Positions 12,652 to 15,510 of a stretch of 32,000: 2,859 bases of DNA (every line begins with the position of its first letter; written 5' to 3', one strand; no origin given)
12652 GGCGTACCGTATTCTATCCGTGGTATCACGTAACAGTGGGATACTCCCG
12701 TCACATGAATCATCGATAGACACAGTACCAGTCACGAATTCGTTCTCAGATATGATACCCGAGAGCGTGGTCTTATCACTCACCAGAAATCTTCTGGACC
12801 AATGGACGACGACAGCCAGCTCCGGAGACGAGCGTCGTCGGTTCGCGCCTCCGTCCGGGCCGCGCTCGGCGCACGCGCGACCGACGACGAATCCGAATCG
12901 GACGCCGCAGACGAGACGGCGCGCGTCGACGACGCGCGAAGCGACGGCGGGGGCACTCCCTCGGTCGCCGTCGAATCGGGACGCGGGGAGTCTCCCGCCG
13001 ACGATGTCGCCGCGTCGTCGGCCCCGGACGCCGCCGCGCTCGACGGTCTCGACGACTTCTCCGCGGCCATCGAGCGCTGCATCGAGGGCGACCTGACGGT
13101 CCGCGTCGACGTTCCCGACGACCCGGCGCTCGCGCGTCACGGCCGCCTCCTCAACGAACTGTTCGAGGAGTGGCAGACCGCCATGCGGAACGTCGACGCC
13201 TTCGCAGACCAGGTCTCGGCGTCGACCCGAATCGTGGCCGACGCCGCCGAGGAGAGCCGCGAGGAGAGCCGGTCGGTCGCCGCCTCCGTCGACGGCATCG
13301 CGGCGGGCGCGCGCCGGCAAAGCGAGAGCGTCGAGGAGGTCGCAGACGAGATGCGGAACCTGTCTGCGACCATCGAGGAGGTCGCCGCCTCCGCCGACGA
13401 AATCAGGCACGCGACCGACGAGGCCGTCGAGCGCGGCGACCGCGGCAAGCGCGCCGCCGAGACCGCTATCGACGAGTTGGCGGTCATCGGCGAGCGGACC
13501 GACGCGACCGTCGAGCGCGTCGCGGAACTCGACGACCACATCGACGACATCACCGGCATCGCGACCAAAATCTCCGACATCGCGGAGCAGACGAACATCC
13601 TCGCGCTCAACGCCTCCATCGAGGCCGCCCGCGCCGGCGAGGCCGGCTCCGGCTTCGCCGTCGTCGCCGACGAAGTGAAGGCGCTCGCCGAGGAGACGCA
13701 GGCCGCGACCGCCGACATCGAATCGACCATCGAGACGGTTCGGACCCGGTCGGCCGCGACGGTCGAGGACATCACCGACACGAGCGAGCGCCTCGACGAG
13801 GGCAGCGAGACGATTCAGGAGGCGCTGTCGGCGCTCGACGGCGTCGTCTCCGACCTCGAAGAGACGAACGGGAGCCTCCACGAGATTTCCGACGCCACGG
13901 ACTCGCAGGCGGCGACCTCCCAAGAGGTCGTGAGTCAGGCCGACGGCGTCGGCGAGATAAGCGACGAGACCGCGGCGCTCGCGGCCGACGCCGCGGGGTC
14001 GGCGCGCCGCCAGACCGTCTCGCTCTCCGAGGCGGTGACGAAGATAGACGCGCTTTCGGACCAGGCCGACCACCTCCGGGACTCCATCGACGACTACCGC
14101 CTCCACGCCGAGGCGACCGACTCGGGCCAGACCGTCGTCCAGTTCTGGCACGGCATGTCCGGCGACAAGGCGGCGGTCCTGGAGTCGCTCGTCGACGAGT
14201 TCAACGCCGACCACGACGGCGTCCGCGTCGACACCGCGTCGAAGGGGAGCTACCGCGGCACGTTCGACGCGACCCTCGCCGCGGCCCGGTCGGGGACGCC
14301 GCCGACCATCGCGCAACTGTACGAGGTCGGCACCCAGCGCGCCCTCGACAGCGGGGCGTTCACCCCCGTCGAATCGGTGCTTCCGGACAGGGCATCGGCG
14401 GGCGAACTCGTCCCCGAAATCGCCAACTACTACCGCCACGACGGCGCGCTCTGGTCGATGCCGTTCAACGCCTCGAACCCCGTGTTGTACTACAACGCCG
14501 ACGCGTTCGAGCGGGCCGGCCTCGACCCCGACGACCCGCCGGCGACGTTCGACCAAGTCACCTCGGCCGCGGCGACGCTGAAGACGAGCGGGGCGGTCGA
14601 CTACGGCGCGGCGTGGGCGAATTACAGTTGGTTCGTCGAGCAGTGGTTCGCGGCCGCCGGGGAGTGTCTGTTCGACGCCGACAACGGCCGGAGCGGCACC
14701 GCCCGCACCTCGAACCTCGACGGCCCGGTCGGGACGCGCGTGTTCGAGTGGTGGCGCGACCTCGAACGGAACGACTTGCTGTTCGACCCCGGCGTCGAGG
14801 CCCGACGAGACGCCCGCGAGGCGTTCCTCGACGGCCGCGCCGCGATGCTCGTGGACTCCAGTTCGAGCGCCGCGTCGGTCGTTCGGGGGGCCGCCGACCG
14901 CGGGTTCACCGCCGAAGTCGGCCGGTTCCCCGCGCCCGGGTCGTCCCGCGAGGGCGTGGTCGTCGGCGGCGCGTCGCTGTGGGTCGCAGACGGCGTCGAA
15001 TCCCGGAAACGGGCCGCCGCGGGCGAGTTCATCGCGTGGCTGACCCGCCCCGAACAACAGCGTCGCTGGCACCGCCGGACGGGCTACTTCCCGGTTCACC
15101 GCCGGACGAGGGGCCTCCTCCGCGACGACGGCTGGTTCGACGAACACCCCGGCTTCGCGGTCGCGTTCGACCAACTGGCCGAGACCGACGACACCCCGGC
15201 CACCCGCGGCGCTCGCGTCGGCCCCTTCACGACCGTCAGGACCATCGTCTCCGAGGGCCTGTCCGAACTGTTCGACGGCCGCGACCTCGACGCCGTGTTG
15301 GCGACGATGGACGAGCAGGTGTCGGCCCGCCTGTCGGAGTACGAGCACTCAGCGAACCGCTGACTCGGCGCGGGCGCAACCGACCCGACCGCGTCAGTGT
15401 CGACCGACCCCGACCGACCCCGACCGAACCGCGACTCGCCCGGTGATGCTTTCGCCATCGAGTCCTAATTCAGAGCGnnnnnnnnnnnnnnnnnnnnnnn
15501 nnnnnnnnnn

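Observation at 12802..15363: Soluble chemoreceptor with an inverted architecture: MCP signalling domain followed by a cytoplasmic UgpB-like solute-binding domain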

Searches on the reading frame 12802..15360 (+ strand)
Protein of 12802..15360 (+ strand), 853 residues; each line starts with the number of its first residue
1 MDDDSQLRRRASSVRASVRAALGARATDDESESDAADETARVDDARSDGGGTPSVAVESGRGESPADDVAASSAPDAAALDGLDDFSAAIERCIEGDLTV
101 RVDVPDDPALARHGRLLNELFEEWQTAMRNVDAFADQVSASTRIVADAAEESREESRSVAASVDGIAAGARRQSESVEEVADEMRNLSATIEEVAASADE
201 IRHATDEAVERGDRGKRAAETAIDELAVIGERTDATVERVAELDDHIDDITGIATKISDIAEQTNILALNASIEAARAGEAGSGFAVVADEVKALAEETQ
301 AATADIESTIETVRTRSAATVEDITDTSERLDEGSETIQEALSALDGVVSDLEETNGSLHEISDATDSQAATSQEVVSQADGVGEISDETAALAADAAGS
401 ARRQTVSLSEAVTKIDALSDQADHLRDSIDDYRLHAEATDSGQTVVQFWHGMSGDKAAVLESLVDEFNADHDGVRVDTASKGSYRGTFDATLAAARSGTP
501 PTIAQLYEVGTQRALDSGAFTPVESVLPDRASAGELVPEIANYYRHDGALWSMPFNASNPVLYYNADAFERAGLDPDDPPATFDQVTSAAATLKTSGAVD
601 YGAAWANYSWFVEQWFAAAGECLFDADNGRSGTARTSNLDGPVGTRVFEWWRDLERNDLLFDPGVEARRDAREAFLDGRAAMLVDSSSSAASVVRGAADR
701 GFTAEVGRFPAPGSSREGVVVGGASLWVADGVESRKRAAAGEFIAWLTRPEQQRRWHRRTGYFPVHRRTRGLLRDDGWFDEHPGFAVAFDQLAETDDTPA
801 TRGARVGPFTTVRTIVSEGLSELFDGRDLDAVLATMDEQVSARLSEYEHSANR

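Call 4: search_protein_families(library=pfam, proteins=[window:12802-15360:+], max_evalue=0.1)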
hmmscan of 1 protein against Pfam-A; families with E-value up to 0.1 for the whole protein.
window:12802-15360:+ (853 aa): 11 families
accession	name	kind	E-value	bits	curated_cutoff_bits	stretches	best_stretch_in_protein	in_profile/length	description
PF13416.11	SBP_bac_8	-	4e-43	148.6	27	1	463-765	2-261/279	Bacterial extracellular solute-binding protein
PF00015.26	MCPsignal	-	2e-40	138.9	34.6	2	217-380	6-165/172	Methyl-accepting chemotaxis protein (MCP) signalling domain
PF01547.30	SBP_bac_1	-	7.2e-32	112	26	1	458-753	8-306/307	Bacterial extracellular solute-binding protein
PF06103.16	DUF948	-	0.0039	17.8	37.2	1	129-194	22-87/89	Bacterial protein of unknown function (DUF948)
PF04356.17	DUF489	-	0.0045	17.5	26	1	285-344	9-68/192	Protein of unknown function (DUF489)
PF10157.14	BORCS6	-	0.0058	17.2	35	0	179-263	11-96/101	BLOC-1-related complex sub-unit 6 C-terminal helix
PF06013.18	WXG100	-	0.014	16.1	27.3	0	241-313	7-77/86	Proteins of 100 residues with WXG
PF10498.14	IFT57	-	0.054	12.9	40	0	290-372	236-318/360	Intra-flagellar transport protein 57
PF04065.20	Not3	-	0.073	12.9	25.8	0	160-265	100-207/231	Not1 N-terminal domain, CCR4-Not complex component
PF06419.17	COG6_N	-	0.088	13.4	27.4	0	176-222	34-80/114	Conserved oligomeric complex COG6, N-terminal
PF20667.3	Sec10_N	-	0.097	13.2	27.4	0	285-354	8-70/118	Exocyst complex component Sec10, N-terminal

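Call 5: search_protein_families(library=ncbifam, proteins=[window:12802-15360:+], max_evalue=0.1)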
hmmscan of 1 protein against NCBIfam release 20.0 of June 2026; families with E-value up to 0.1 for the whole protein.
window:12802-15360:+ (853 aa): 18 families
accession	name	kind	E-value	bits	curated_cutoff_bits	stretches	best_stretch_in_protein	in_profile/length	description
NF008211.0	PRK10974.1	equivalog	4.4e-73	246.3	411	1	440-828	23-414/439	sn-glycerol-3-phosphate ABC transporter substrate-binding protein UgpB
NF058645.1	MCPCtpMPsAe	equivalog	3.3e-31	108.7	900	1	95-420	247-554/558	methyl-accepting chemotaxis protein CtpM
NF047851.1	MCPCitTducer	equivalog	1.2e-20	74.1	900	1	146-439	263-521/553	methyl-accepting chemotaxis citrate transducer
NF050802.1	AspChtxCcaA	equivalog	9.8e-20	70.5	1300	1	237-312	559-634/700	aspartate chemotaxis receptor CcaA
NF041847.1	transduc_aer2_vibrio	equivalog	9.1e-19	67.1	1200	1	131-400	486-734/804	aerotaxis transducer Aer2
NF011622.0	PRK15048.1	equivalog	6.9e-16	58.5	900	1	131-413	247-515/553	methyl-accepting chemotaxis protein II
NF007309.0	PRK09793.1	equivalog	1.1e-15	57.6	903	1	147-430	261-509/533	methyl-accepting chemotaxis protein IV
NF011615.0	PRK15041.1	equivalog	1.5e-14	53.6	947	1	158-420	283-520/554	methyl-accepting chemotaxis protein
TIGR02168.1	SMC_prok_B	equivalog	2.5e-07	28.9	567.35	2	165-439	661-936/1181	chromosome segregation protein SMC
NF047515.1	SpiroCoCo_C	equivalog_domain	3.1e-06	26.6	125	2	305-433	101-224/313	SpiroCoCo family coiled-coil protein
NF045487.1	ASRP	equivalog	0.00026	19.7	300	1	126-437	174-470/593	archaea-specific SMC-related protein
TIGR02169.1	SMC_prok_A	equivalog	0.0011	16.7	729.4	1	237-437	227-431/1165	chromosome segregation protein SMC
NF003034.1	PRK03918.1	equivalog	0.0018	16.3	700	0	142-260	188-305/878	DNA double-strand break repair ATPase Rad50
NF041035.1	Rad50_Halo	equivalog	0.0044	15.4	1000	1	147-371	223-440/883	DNA double-strand break repair ATPase Rad50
TIGR04527.1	mycoplas_twoTM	subfamily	0.006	16.3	125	1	290-430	47-167/248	MG_279/MG_280 family protein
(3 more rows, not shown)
